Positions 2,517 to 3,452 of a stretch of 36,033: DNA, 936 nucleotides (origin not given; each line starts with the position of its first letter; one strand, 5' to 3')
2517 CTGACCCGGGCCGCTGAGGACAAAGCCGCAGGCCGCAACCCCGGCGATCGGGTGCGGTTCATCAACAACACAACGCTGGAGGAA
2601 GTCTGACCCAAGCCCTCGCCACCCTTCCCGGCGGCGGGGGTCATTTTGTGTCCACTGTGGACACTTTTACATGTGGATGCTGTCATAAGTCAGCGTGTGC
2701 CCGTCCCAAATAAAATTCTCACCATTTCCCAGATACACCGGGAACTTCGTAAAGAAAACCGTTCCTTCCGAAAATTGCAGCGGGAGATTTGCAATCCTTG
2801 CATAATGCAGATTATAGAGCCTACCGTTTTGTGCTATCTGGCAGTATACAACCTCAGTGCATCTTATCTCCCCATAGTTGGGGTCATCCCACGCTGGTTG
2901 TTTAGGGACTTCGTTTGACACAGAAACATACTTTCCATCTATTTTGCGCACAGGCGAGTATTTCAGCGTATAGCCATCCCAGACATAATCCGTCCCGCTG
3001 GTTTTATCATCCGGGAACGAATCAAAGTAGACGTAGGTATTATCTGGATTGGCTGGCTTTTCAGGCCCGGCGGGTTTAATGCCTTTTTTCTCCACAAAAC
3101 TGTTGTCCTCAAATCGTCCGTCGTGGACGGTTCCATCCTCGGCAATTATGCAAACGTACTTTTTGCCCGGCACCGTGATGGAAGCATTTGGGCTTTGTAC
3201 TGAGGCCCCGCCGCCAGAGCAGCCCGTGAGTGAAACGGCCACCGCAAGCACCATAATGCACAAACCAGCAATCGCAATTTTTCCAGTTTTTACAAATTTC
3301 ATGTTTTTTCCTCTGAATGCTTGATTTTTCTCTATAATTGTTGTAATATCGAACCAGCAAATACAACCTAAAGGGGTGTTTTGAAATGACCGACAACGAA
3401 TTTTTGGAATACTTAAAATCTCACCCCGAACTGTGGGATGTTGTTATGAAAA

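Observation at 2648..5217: Accessory island in the lysogeny module: Sie-type lipoprotein + DUF4041/T5orf172 nuclease-like protein + HTH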

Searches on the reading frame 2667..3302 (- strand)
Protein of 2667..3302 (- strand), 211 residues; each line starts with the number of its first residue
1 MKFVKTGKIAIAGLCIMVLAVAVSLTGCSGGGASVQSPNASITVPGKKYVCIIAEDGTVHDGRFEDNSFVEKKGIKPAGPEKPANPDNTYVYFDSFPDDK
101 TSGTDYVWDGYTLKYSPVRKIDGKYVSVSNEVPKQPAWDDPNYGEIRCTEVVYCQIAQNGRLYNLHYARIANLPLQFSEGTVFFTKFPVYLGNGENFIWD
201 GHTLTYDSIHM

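Call 3: search_protein_families(library=pfam, proteins=[window:2667-3302:-], max_evalue=0.1)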
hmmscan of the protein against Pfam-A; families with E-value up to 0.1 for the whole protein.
window:2667-3302:- (211 aa): 0 families

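Call 4: search_protein_families(library=padloc, proteins=[window:2667-3302:-], max_evalue=0.1)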
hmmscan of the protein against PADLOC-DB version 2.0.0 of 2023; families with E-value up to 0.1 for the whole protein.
window:2667-3302:- (211 aa): 0 families

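Call 5: search_protein_families(library=phrogs, proteins=[window:2667-3302:-], max_evalue=0.01)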
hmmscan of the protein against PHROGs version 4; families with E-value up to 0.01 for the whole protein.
window:2667-3302:- (211 aa): 1 family
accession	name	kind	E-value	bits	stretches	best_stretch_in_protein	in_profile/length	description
phrog_542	-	unknown function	0.01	17.5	0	14-48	8-46/97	-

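Call 17: find_homologous_proteins(query=window:2667-3302:-, max_evalue=0.001)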
Query window:2667-3302:- (211 aa): 5 proteins with E <= 0.001 among 89 candidates.
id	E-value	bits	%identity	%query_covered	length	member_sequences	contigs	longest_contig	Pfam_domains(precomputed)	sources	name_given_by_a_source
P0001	1.2e-133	462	93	100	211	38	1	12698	-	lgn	-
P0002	1.6e-118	412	84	100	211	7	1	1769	-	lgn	-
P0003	1.6e-107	376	78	100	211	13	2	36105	-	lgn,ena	-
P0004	4.4e-65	238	59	80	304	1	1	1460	-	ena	-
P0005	9.5e-19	86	30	100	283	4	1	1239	-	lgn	-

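Call 18: find_encoding_contigs(protein=P0003, flank=8000, max_places=4)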
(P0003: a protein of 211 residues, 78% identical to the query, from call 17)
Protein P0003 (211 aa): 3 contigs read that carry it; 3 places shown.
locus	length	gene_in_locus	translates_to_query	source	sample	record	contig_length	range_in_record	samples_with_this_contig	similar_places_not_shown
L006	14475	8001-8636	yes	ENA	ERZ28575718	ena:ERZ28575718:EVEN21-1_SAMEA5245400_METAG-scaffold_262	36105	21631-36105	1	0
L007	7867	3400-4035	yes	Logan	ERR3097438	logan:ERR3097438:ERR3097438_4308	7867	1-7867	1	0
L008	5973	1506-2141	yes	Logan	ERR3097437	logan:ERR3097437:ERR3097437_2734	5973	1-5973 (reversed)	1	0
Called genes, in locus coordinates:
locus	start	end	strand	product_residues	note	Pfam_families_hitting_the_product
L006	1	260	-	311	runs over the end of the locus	PF19481:DUF6017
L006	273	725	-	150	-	PF00436:SSB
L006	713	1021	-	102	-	-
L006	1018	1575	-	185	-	-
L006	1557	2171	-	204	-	-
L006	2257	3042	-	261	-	-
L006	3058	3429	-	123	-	-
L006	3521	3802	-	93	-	-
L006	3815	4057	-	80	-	-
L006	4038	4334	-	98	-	-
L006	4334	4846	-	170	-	-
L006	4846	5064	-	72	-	-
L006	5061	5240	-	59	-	-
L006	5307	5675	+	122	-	-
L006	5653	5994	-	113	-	-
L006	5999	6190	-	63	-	-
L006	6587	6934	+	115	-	-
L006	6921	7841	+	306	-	PF00929:RNase_T, PF00533:BRCT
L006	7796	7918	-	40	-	-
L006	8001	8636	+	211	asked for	-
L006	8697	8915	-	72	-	-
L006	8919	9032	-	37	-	-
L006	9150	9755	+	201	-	PF13560:HTH_31, PF01381:HTH_3, PF12844:HTH_19 (weak)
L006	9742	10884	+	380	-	PF02899:Phage_int_SAM_1 (faint), PF00589:Phage_integrase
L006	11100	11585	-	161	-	PF25223:DUF7841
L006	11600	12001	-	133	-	-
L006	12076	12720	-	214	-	-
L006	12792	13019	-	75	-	-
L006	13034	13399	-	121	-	-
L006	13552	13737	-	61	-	PF10723:RepB-RCR_reg (weak)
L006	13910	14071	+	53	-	-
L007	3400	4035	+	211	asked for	-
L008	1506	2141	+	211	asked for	-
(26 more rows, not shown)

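Call 19: find_encoding_contigs(protein=P0001, flank=8000, max_places=4)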
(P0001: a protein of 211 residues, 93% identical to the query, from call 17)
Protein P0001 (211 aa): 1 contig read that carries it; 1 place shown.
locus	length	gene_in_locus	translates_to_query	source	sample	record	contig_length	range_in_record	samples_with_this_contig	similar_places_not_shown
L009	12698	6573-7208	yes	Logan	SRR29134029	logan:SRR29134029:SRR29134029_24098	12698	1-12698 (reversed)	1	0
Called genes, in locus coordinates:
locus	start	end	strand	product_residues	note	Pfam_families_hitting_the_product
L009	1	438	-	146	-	?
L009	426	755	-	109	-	-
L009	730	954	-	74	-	-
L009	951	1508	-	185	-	-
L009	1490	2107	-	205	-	-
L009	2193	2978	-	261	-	-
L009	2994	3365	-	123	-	-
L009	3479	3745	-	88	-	-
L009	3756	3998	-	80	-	-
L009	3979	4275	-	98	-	-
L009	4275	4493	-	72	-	-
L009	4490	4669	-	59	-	-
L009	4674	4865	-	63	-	-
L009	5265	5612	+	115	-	PF01381:HTH_3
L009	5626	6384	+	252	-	PF08797:HIRAN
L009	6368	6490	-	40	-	-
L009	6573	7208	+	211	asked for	-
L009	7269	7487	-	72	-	-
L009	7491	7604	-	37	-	-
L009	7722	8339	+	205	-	PF13560:HTH_31, PF01381:HTH_3, PF12844:HTH_19 (weak)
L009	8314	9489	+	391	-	PF00589:Phage_integrase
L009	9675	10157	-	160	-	PF25223:DUF7841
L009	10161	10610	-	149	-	-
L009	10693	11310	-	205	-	-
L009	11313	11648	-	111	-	-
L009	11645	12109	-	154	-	-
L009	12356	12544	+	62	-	-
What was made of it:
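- The lipoprotein is kept (78-93% identity) with two unrelated cassettes (calls 18, 19). It occupies a slot that otherwise holds unrelated cargo, rather than interrupting a conserved target gene (calls 18, 19).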

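Call 30: find_related_loci(query=window:2667-3302:-, collection=viral_contigs, flank=6000)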
Query window:2667-3302:- (211 aa) in viral_contigs; peptide patterns used: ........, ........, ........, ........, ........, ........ (x = any residue, [..] = any of these).
2 stretches matched a pattern, but none encodes a relative of the query by tblastn (E <= 1e-3).

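Call 31: search_protein_families(library=padloc, proteins=[L006:6921-7841:+, L009:5626-6384:+, L006:6587-6934:+, L009:5265-5612:+], max_evalue=0.01)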
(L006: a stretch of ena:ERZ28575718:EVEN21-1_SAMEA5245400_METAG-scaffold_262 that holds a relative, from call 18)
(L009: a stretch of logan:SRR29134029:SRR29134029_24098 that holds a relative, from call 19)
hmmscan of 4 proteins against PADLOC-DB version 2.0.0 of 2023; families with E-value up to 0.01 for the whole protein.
L006:6921-7841:+ (306 aa): 5 families
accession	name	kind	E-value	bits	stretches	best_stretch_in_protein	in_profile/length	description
PDLC01247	DEDDh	-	6.3e-38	128.6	1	19-173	2-138/139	"CAS-I,CAS-II,CAS-III,CAS-IV,CAS-V,CAS-VI; associated"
PDLC05027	PDC-S48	-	3.5e-35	119.9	2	18-184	7-174/411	-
PDLC05028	PDC-S48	-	5.4e-26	89.2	1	18-182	21-185/512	-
PDLC03817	RTasSbcB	-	0.00022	18.3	0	21-44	6-29/436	DRT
PDLC03802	RTasHel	-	0.0033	14.3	1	17-174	401-515/675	DRT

L009:5626-6384:+ (252 aa): 4 families
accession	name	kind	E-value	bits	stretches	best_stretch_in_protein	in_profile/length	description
PDLC04352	PDC-M03B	-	1.2e-05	23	1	156-211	145-201/250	-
PDLC04347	PDC-M03B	-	8.3e-05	20.3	1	161-211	146-197/245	-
PDLC04349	PDC-M03B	-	0.00035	18.3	1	152-212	142-203/232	-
PDLC04348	PDC-M03B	-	0.00048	17.9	1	159-213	146-202/248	-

L006:6587-6934:+ (115 aa): 0 families

L009:5265-5612:+ (115 aa): 12 families
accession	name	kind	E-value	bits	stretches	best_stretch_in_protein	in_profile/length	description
PDLC03951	RmrA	-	3e-05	21.2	1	20-68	20-68/400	-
PDLC03949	RmrA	-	3.9e-05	20.7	1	19-82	13-76/363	-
PDLC04757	PDC-M64B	-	0.00014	19.8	1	16-64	37-85/128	-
PDLC03952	RmrA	-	0.00029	17.8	1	20-75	34-89/395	-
PDLC03948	RmrA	-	0.00033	17.6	1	13-65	13-65/397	-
PDLC04760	PDC-M64C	-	0.00044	18.6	1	15-68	33-86/93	-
PDLC04758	PDC-M64B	-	0.00052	18.5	1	17-66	39-88/123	-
PDLC04762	PDC-M64C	-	0.0014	16.7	1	15-68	34-87/97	-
PDLC02926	HTH_VI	-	0.0021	16.3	1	20-67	13-60/92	-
PDLC03955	RmrA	-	0.0023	15.3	1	20-78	32-90/371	-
PDLC04775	PDC-M69A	-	0.003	16.1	1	14-82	13-81/113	-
PDLC04759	PDC-M64B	-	0.0035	15.4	1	12-49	30-67/135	-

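Call 32: search_protein_families(library=pfam, proteins=[L006:6921-7841:+, L009:5626-6384:+, window:2667-3230:-], max_evalue=10)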
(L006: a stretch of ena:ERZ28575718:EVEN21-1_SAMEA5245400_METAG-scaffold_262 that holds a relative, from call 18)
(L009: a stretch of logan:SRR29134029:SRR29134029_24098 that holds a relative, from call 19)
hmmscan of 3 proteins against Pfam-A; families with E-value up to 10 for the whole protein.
L006:6921-7841:+ (306 aa): 8 families
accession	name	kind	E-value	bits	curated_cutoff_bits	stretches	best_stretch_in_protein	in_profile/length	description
PF00929.31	RNase_T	-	3.2e-37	129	24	1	19-172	2-163/164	Exonuclease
PF00533.33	BRCT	-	4.4e-08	33.7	21.3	1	219-278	6-57/78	BRCA1 C Terminus (BRCT) domain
PF01612.26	DNA_pol_A_exo1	-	0.011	16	23.6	1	21-152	26-127/173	3'-5' exonuclease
PF12738.14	PTCB-BRCT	-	0.083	13.4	22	1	233-265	11-43/63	twin BRCT domain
PF21762.3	DEDDh_C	-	0.097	13.2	27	1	97-175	109-187/188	DNA polymerase III subunit epsilon-like, C-terminal domain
PF13482.12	RNase_H_2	-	0.12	12.8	22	1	20-135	3-98/165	RNase_H superfamily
PF18136.6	DNApol_Exo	-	0.19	11.3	26.7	1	90-132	127-166/282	DNA mitochondrial polymerase exonuclease domain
PF04857.26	CAF1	-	0.22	11.2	24.2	1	78-116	204-227/320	CAF1 family ribonuclease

L009:5626-6384:+ (252 aa): 4 families
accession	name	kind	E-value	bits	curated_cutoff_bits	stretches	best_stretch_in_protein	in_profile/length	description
PF08797.16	HIRAN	-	1.7e-09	37.8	24.7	1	162-220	18-76/96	HIRAN domain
PF10439.15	Bacteriocin_IIc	-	0.045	14.2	27.1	1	51-84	24-58/59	Bacteriocin class II with double-glycine leader peptide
PF01569.27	PAP2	-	0.85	9.8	27.2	1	27-71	79-123/130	PAP2 superfamily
PF20386.3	DUF6681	-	3.3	7.7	24.1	1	191-251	205-264/267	Family of unknown function (DUF6681)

window:2667-3230:- (187 aa): 0 families
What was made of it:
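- On SNIPE / PD-lambda-1: No DivIVA-, PH- or T3SS-ATPase-like N-terminal domain was detected (call 32).
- How this natural TM-less form stays safe is unknown, and no DivIVA-, PH- or T3SS-ATPase-like N-terminal domain was detected (call 32).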

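Call 35: find_related_loci(query=A1, collection=genome_contigs, flank=8000)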
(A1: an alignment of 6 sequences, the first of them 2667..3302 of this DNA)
Query A1 (211 aa) in genome_contigs; peptide patterns used: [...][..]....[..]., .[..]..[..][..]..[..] (x = any residue, [..] = any of these).
89 stretches matched a pattern, but none encodes a relative of the query by tblastn (E <= 1e-3).
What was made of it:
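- Tried and rejected: IMG/VR and the GTDB genomes gave nothing (calls 30, 35).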

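Call 42: predict_structure(alignment_id=A1)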
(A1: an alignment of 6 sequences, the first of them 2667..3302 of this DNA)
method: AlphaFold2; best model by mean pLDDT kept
length: 211 residues; sequences in the alignment: 6
mean_pLDDT: 74.9   pTM: 0.67
mean pLDDT of the five models: 74.9, 74.1, 73.7, 72.9, 70.1
residues with pLDDT >= 90: 48; 70-90: 104; 50-70: 21; < 50: 38
segments of 3 or more residues with pLDDT < 50: 1-37
pLDDT, mean of each block of 10 residues (from residue 1): 34 39 36 42 93 89 95 94 79 88 87 87 83 71 60 88 85 82 83 82 78 48
secondary structure, 60 per line:
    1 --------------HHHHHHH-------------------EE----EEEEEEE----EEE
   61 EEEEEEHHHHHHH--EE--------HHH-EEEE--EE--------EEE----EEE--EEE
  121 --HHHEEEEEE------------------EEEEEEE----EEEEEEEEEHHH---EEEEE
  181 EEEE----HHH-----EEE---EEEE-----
elements in order: H15-21 E47-53 E58-66 H67-73 E90-93 E106-108 E113-115 E118-120 E126-131 E150-156 E161-169 E176-184 E197-199 E203-206
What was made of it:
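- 2667..3302 (-): 211-aa lipoprotein. It has a signal peptide with lipobox LTGC (Cys28 codon 3219-3221), then two beta-rich modules ending in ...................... Candidate superinfection-exclusion or surface protein; function unknown. AF2 pLDDT 74.9 (call 42).
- On Ltp-type superinfection-exclusion lipoprotein: The AF2 model is beta-rich (call 42).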

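Call 47: fold_search(model_id=the predicted structure, library=pdb)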
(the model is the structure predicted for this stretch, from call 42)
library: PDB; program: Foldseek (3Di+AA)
matches with E <= 10: 332; with E <= 0.001: 0
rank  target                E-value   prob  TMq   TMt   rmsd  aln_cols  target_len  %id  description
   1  3pjy_B                4.0e-01  0.12  0.21  0.30  15.0       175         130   11  Crystal structure of a putative transcription regulator (R01717) from Sinorhizobium meliloti 1021 at 1.55 A resolution (released 2010-12-22)
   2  7pln_B                6.9e-01  0.03  0.15  0.14  13.0       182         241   11  Structure of the APCbeta domain of Plasmodium vivax perforin-like protein 1 (released 2022-06-29)
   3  7sgz_G                7.4e-01  0.02  0.13  0.10  17.1       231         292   11  Structure of the yeast Rad24-RFC loader bound to DNA and the closed 9-1-1 clamp (released 2022-03-23)
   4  5yvq_B                7.8e-01  0.13  0.19  0.34  10.2       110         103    9  Complex of Mu phage tail fiber and its chaperone (released 2019-05-22)
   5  3m7a_A                1.0e+00  0.06  0.17  0.23  15.2       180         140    9  Crystal structure of Saro_0823 (YP_496102.1) a protein of unknown function from NOVOSPHINGOBIUM AROMATICIVORANS DSM 12 (released 2010-04-21)
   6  2zvb                  1.1e+00  0.10  0.14  0.11   9.1        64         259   12  Crystal structure of TT0207 from Thermus thermophilus HB8 (released 2009-05-05)
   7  7pln_A                1.1e+00  0.04  0.17  0.16  13.3       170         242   11  Structure of the APCbeta domain of Plasmodium vivax perforin-like protein 1 (released 2022-06-29)
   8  8b0f_A                1.3e+00  0.01  0.10  0.03  17.6       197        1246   11  CryoEM structure of C5b8-CD59 (released 2023-02-22)
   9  3ooj_D                1.4e+00  0.09  0.16  0.07   5.5        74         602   11  C1A mutant of E. coli GlmS in complex with glucose-6P and glutamate (released 2011-10-19)
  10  1xff_A                1.7e+00  0.10  0.16  0.15   5.5        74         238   11  Glutaminase domain of glucosamine 6-phosphate synthase complexed with glutamate (released 2004-09-28)
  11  2vkw_B                1.7e+00  0.02  0.13  0.14  17.0       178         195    9  Human NCAM, FN3 domains 1 and 2 (released 2008-02-26)
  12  4jg5                  1.8e+00  0.03  0.11  0.07  11.4        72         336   14  Crystal structure of a putative cell adhesion protein (BDI_3519) from Parabacteroides distasonis ATCC 8503 at 2.34 A res (released 2013-03-20)
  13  7ypx_a                1.9e+00  0.16  0.21  0.27   5.3        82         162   17  Cyanophage Pam3 fiber (released 2022-11-09)
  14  4hoc_A                1.9e+00  0.04  0.13  0.11   7.5        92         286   13  Crystal structure of glucose 1-phosphate thymidylyltransferase from Aneurinibacillus thermoaerophilus complexed with U (released 2013-10-23)
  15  3hn8_A                1.9e+00  0.02  0.09  0.07  12.8        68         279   16  Crystal structure of synaptotagmin (released 2010-02-23)
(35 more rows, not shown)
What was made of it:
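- On Ltp-type superinfection-exclusion lipoprotein: Foldseek against the PDB gave a best E of 0.4 (call 47).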

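Call 50: fold_search(model_id=the predicted structure, library=viral)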
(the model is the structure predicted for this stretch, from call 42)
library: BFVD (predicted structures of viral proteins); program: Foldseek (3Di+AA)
matches with E <= 10: 374; with E <= 0.001: 1
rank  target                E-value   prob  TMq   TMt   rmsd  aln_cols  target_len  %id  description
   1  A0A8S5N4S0            8.8e-04  1.00  0.24  0.50   5.5        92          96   28  Uncharacterized protein [Caudovirales sp. ctXjW8]
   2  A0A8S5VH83            3.5e-03  1.00  0.26  0.45   5.4        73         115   19  Uncharacterized protein [Siphoviridae sp. ctNxi14]
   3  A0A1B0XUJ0            8.9e-02  0.63  0.19  0.45   6.7        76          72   17  (no name in the UniProt tables at hand)
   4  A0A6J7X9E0            1.4e-01  0.69  0.20  0.51   6.0        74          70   20  Uncharacterized protein [uncultured Caudovirales phage]
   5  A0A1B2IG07            1.4e-01  0.07  0.11  0.04  15.3       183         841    9  (no name in the UniProt tables at hand)
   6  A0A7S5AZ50            1.8e-01  0.30  0.24  0.31  11.7       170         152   14  Uncharacterized protein [Pseudomonas phage Iggy]
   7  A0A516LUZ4            2.1e-01  0.04  0.12  0.06  21.2       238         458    8  (no name in the UniProt tables at hand)
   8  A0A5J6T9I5            2.2e-01  0.21  0.18  0.27   8.2       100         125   14  Uncharacterized protein [Serratia phage Pila]
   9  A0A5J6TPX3            2.6e-01  0.06  0.13  0.12  22.9       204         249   19  (no name in the UniProt tables at hand)
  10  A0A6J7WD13            3.0e-01  0.08  0.16  0.06  16.9       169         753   13  AAA domain containing protein [uncultured Caudovirales phage]
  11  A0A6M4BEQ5            3.5e-01  0.82  0.21  0.24   3.3        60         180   17  Putative tail fibers protein [Salmonella phage vB_SenM-1]
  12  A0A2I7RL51            4.0e-01  0.07  0.10  0.17  10.7        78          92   13  (no name in the UniProt tables at hand)
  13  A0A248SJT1            4.8e-01  0.15  0.15  0.19   7.2        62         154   16  (no name in the UniProt tables at hand)
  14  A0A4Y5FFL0            4.8e-01  0.03  0.12  0.14  18.4       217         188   14  Uncharacterized protein [Lactobacillus phage SAC12B]
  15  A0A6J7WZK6            5.4e-01  0.35  0.19  0.26   8.3        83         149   16  Uncharacterized protein [uncultured Caudovirales phage]
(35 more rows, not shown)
